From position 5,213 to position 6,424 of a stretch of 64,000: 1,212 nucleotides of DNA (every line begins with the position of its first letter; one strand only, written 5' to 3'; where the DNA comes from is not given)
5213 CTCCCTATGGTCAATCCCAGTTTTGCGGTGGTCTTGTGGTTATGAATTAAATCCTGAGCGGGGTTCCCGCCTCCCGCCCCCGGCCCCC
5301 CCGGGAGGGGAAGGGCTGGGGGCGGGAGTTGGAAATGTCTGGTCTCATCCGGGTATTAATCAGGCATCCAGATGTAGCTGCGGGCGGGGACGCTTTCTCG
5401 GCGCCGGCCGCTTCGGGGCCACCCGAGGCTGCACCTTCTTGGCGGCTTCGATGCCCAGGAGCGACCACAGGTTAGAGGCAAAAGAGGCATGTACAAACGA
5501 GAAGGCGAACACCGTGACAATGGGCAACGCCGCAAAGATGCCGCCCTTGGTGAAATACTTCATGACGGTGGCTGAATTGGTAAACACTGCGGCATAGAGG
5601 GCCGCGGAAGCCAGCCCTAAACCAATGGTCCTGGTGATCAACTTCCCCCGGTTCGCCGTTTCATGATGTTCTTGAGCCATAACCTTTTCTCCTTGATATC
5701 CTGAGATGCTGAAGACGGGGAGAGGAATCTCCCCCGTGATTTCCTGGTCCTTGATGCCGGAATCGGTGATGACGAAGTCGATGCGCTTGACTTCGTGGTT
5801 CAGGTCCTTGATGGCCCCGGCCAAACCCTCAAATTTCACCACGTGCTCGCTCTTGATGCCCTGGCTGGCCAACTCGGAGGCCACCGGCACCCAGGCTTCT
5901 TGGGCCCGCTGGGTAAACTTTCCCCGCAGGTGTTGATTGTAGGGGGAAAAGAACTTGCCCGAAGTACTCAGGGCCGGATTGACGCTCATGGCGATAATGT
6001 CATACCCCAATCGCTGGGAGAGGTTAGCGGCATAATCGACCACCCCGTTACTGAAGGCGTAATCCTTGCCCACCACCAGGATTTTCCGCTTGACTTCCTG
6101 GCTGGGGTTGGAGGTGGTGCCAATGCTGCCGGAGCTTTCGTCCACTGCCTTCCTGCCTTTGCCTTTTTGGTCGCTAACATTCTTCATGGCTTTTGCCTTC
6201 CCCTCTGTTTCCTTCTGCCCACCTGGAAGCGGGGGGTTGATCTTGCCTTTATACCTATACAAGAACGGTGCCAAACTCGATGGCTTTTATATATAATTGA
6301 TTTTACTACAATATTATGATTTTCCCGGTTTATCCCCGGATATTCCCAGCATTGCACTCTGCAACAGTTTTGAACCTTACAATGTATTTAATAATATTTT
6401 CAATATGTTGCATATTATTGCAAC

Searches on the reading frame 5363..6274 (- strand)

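Call 17: search_protein_families(library=pfam, proteins=[window:5363-6274:-], max_evalue=0.01)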
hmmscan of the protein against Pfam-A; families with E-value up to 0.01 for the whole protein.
window:5363-6274:- (304 aa): 0 families

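Call 73: search_protein_families(library=padloc, proteins=[window:5363-6190:-], max_evalue=0.001)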
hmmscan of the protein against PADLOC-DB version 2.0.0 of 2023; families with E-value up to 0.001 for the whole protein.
window:5363-6190:- (276 aa): 0 families

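Call 74: search_protein_families(library=ncbifam, proteins=[window:5363-6190:-], max_evalue=1)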
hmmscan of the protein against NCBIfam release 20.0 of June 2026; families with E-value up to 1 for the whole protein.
window:5363-6190:- (276 aa): 1 family
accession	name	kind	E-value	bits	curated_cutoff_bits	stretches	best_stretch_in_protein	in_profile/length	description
NF006750.0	PRK09272.1-3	equivalog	0.068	13.5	101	1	197-233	11-45/112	hypothetical protein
